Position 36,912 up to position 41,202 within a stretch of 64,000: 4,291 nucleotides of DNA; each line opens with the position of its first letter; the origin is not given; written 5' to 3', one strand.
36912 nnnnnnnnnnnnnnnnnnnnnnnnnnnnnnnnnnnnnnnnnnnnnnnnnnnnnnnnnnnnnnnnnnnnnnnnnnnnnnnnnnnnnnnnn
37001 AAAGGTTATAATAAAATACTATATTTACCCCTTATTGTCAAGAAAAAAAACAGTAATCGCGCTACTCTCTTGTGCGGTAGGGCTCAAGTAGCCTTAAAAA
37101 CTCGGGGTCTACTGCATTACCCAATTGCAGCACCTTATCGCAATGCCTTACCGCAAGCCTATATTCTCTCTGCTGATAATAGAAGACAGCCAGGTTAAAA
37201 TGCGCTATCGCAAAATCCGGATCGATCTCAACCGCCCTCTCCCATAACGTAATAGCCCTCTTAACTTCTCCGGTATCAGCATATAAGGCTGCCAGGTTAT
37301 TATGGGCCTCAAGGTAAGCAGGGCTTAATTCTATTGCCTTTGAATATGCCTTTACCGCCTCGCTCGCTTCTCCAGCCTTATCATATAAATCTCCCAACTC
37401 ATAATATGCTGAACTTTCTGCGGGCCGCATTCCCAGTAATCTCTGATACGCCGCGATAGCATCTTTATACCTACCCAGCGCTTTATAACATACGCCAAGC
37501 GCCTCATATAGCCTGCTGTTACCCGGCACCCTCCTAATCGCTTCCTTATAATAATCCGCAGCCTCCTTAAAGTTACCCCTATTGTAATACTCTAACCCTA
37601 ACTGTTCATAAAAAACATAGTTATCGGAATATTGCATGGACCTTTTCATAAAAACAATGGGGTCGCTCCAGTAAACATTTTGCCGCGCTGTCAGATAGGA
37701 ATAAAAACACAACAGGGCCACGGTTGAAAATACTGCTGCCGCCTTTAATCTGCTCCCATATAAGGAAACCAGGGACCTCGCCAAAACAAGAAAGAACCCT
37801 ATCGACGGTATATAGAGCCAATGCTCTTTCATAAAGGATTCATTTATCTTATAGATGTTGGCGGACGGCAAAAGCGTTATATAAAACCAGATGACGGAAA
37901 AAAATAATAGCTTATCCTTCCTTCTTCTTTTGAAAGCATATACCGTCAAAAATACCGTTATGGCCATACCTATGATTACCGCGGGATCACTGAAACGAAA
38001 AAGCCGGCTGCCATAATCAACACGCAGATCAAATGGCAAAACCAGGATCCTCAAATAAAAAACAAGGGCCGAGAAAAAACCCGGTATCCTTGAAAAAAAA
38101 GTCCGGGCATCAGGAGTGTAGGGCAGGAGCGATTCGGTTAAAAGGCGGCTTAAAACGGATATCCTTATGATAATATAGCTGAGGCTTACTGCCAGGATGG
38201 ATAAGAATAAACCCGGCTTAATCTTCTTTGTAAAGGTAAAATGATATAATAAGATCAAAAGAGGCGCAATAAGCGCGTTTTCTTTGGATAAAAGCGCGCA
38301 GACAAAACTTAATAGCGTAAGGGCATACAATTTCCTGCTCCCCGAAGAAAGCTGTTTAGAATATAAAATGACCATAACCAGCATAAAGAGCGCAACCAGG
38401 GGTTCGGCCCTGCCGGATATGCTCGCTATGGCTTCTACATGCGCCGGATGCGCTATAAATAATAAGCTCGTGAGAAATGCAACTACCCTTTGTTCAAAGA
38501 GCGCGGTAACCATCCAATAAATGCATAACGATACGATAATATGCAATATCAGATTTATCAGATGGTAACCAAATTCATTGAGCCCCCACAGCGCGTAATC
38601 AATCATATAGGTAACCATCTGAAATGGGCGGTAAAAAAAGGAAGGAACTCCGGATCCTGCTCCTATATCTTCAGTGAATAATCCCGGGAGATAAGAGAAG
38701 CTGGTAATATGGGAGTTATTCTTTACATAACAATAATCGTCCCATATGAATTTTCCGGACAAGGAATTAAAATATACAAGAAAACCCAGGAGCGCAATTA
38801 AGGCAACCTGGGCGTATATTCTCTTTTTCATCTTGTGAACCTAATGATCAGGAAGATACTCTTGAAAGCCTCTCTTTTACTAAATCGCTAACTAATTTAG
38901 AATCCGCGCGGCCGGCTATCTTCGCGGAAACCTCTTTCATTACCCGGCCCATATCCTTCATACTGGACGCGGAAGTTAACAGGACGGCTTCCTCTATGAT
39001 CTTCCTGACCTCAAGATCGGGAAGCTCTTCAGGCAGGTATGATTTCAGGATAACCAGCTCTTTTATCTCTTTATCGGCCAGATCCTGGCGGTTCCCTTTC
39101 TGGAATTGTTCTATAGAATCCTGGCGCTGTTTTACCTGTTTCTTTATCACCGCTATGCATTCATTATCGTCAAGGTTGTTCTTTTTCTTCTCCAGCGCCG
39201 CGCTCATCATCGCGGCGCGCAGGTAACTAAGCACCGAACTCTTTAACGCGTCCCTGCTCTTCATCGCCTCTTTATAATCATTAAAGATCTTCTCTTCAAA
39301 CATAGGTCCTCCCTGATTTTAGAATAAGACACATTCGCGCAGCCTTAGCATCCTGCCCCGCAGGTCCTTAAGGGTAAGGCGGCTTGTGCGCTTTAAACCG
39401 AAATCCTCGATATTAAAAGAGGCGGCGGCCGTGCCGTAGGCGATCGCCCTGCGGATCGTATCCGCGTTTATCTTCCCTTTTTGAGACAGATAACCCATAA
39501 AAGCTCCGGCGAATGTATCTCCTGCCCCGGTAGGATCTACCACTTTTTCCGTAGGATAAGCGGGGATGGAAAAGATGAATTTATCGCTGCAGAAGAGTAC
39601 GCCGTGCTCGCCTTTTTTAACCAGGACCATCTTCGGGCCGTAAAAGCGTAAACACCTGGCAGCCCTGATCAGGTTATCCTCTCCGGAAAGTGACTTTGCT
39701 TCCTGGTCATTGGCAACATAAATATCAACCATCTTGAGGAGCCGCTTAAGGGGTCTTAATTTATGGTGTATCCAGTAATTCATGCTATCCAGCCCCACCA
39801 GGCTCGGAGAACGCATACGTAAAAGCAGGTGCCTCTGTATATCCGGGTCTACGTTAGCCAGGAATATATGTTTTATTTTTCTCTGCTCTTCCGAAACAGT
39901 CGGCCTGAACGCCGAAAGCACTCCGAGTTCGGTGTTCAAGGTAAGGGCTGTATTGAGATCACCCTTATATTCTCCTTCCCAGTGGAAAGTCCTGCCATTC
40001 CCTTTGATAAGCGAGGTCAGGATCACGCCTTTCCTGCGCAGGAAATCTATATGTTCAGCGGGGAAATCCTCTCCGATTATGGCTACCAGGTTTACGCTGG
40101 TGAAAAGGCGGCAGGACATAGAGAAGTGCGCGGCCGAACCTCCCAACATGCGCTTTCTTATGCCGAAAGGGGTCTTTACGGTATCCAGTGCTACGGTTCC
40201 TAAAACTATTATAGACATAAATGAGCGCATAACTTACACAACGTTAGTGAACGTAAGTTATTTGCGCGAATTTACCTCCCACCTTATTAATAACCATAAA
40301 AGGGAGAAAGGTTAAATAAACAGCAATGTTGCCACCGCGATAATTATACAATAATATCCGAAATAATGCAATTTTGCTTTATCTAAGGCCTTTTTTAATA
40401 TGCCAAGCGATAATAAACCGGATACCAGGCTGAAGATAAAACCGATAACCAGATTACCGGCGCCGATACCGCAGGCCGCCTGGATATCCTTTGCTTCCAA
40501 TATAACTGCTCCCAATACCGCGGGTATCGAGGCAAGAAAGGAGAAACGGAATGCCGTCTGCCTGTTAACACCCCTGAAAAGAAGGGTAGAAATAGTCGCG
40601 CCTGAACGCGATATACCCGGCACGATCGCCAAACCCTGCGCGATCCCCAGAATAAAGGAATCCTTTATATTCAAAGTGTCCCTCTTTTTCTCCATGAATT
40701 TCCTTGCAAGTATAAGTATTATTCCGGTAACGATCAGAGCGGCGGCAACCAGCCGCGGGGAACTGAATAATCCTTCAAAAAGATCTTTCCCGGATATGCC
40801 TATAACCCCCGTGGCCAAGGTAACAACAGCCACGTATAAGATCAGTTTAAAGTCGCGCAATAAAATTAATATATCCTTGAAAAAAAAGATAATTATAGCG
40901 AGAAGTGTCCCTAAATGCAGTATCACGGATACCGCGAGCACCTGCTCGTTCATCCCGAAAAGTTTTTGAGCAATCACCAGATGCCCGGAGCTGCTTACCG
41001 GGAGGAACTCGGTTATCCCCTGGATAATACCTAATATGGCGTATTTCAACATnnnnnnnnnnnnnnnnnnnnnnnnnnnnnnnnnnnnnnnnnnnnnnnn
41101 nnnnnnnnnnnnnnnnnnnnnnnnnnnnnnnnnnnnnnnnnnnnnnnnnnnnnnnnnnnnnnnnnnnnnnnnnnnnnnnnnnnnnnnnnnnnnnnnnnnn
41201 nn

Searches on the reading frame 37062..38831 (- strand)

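Call 37: search_protein_families(library=pfam, proteins=[window:37062-38831:-], max_evalue=0.00001)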
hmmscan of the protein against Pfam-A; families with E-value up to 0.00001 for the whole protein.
window:37062-38831:- (589 aa): 18 families
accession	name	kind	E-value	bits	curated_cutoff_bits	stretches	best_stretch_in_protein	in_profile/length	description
PF00515.34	TPR_1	-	7.3e-33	111.5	27.8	1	474-504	2-32/34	Tetratricopeptide repeat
PF07719.23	TPR_2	-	2.6e-31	105.5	27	2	408-438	4-34/34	Tetratricopeptide repeat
PF13432.12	TPR_16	-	2.7e-29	101.7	32.7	4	411-471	3-63/65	Tetratricopeptide repeat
PF13414.12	TPR_11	-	4.5e-27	93.9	26.8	2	517-554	4-41/42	TPR repeat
PF13181.12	TPR_8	-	1.2e-22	78.5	25.7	1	474-505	2-33/34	Tetratricopeptide repeat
PF13431.12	TPR_17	-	1.5e-21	75.2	24.4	0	427-459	1-33/34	Tetratricopeptide repeat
PF14559.12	TPR_19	-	3e-19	69.5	25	2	419-479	5-64/68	Tetratricopeptide repeat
PF13428.12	TPR_14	-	7e-18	63.8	23.5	0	508-548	2-42/44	Tetratricopeptide repeat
PF13424.12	TPR_12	-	4.1e-17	62.6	30.1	1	442-503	13-75/77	Tetratricopeptide repeat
PF13176.12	TPR_7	-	1.3e-16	59.6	27.9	0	442-473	2-33/36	Tetratricopeptide repeat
PF13174.12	TPR_6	-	8.6e-13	48.5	26.3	0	445-466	6-27/33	Tetratricopeptide repeat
PF13374.12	TPR_10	-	2.7e-12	46.7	27.5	0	408-434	5-31/42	Tetratricopeptide repeat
PF23914.1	TPR_CcmH_CycH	-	2.8e-11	44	42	0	469-576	46-156/158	Cytochrome c-type biogenesis protein H TPR domain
PF12895.13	ANAPC3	-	7.8e-10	39.3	27.2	0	398-464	18-81/82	Anaphase-promoting complex, cyclosome, subunit 3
PF24575.1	TPR_Slam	-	8.8e-07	29.7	35.2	0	514-560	54-100/104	Surface lipoprotein assembly modifier, N-terminal TPR repeats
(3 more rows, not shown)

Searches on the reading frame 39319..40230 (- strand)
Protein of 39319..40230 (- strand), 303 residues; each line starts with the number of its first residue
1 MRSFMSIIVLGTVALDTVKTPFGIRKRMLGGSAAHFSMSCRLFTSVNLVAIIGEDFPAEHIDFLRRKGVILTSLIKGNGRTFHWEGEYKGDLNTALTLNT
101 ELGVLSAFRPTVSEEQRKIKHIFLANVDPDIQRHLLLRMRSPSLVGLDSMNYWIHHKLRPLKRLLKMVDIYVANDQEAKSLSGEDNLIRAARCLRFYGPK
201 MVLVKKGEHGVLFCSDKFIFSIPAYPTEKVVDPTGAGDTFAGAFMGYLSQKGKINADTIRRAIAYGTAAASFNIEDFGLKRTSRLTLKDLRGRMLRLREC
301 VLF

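Call 37: search_protein_families(library=pfam, proteins=[window:39319-40230:-], max_evalue=0.00001)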
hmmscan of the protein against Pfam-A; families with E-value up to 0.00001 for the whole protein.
window:39319-40230:- (303 aa): 2 families
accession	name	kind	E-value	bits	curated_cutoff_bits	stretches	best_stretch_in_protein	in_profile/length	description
PF00294.29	PfkB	-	6e-23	82.1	25.8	1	157-279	173-295/302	pfkB family carbohydrate kinase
PF08543.17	Phos_pyr_kin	-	2.3e-06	27.6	27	1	162-271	114-233/246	Phosphomethylpyrimidine kinase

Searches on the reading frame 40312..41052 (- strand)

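Call 36: search_protein_families(library=pfam, proteins=[window:40312-41052:-], max_evalue=0.00001)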
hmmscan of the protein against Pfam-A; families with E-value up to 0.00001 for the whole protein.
window:40312-41052:- (246 aa): 1 family
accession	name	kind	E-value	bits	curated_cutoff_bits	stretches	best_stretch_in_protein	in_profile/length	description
PF02673.24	BacA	-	9e-71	239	33.4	1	5-240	2-256/257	Bacitracin resistance protein BacA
